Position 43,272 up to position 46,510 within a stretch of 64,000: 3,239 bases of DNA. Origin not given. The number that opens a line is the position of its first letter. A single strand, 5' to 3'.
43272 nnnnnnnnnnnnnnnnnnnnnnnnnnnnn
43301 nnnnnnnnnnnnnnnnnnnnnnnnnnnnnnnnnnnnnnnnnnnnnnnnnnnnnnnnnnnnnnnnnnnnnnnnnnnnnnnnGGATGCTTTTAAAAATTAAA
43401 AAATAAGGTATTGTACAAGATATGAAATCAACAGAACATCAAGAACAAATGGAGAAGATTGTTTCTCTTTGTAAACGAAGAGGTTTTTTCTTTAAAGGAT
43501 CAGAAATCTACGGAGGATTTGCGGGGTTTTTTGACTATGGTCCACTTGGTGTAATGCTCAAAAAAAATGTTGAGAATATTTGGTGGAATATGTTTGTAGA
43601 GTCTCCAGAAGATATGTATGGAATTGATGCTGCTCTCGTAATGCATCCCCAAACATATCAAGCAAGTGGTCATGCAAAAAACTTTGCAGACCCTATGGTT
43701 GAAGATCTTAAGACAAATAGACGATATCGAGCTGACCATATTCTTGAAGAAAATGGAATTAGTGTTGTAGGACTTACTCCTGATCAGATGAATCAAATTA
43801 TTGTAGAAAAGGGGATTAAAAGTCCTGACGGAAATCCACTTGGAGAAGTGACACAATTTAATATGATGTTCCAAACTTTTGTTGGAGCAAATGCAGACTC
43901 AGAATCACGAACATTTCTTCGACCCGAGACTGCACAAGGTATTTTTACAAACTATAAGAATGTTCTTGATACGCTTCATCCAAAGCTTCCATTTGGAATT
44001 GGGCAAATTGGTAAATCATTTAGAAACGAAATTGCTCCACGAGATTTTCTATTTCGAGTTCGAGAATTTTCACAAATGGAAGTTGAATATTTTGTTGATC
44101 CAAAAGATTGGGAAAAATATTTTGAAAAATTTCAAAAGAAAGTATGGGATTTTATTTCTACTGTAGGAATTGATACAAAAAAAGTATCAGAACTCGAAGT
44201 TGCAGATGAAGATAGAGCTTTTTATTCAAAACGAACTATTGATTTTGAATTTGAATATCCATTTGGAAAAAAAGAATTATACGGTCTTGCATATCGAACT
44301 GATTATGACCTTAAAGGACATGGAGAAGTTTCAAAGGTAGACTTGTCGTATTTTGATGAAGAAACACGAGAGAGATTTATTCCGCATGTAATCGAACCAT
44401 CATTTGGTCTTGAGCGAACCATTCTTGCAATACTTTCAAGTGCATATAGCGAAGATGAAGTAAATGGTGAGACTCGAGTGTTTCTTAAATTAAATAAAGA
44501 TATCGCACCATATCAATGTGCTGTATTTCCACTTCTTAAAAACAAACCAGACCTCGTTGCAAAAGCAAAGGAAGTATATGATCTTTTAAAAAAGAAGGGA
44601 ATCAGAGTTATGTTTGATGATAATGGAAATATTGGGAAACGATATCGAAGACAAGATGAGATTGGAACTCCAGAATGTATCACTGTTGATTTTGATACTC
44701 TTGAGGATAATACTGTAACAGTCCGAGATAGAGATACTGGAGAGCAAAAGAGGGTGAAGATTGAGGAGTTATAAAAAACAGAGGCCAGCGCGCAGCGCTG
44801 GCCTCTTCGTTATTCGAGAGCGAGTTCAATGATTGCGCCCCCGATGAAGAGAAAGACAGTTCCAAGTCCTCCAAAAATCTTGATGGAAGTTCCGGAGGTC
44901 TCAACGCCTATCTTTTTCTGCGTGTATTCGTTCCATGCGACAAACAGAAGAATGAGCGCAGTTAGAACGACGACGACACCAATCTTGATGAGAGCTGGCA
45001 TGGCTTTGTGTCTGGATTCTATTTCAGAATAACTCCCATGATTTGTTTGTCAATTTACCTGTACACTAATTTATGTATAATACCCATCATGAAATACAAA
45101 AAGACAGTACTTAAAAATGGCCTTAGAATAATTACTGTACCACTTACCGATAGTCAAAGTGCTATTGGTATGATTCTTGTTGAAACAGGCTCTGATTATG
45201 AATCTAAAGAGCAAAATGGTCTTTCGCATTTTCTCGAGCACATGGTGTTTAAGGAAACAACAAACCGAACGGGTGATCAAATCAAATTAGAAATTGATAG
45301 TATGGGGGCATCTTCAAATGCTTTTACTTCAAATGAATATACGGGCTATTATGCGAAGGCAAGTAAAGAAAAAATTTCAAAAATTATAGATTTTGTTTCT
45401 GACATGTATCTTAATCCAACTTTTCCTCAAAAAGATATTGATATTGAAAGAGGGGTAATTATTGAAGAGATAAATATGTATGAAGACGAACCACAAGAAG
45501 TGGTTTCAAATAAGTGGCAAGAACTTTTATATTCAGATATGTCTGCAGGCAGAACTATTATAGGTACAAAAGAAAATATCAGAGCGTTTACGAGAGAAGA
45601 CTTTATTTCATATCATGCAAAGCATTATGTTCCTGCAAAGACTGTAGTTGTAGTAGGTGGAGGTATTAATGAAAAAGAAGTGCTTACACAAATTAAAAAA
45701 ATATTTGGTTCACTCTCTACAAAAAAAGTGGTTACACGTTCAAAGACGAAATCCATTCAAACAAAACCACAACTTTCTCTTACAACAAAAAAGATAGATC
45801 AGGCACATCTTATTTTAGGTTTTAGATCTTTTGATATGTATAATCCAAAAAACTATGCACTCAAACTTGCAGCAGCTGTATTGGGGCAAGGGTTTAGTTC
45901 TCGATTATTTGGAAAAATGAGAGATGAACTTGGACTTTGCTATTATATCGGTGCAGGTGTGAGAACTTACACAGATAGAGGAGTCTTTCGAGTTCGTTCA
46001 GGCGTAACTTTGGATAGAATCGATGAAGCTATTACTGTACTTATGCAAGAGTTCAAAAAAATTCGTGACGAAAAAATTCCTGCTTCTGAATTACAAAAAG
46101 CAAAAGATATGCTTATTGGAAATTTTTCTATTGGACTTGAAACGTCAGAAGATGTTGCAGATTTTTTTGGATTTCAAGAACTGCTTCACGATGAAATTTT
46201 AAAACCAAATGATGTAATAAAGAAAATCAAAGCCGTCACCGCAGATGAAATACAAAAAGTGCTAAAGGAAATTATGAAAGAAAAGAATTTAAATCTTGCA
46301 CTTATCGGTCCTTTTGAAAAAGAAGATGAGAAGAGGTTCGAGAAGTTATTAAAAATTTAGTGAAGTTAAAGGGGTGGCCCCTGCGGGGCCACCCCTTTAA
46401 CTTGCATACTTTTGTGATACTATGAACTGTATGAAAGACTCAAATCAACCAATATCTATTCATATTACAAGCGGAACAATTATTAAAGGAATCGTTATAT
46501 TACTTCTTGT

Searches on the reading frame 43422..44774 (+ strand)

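Call 21: search_protein_families(library=pfam, proteins=[window:43422-44774:+], max_evalue=0.00001)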
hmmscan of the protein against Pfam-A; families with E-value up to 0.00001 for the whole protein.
window:43422-44774:+ (450 aa): 2 families
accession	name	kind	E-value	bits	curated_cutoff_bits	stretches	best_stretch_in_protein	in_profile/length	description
PF03129.25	HGTP_anticodon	-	4.4e-25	88.1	21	1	365-450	1-87/94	Anticodon binding domain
PF00587.30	tRNA-synt_2b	-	4.8e-16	59.8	29.3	1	160-340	7-178/179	tRNA synthetase class II core domain (G, H, P, S and T)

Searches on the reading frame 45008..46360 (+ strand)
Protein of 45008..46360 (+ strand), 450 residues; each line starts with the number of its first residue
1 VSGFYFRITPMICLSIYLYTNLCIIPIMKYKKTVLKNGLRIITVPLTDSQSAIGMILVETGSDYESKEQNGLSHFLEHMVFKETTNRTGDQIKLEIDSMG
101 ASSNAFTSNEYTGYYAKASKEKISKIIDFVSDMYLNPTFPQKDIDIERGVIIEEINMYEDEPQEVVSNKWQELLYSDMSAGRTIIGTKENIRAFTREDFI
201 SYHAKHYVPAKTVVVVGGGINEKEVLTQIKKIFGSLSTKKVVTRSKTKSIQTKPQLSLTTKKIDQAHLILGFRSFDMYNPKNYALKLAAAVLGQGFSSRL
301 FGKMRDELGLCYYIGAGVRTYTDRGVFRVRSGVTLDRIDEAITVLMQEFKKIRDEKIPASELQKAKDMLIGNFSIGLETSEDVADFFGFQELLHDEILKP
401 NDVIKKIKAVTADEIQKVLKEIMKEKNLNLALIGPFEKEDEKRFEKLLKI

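Call 21: search_protein_families(library=pfam, proteins=[window:45008-46360:+], max_evalue=0.00001)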
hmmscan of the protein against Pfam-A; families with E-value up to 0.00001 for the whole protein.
window:45008-46360:+ (450 aa): 2 families
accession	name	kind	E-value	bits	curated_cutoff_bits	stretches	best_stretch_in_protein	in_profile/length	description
PF05193.26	Peptidase_M16_C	-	9.4e-43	146.6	23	1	194-369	2-181/181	Peptidase M16 inactive domain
PF00675.25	Peptidase_M16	-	2.2e-38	131.9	22.3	1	47-187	9-148/149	Insulinase (Peptidase family M16)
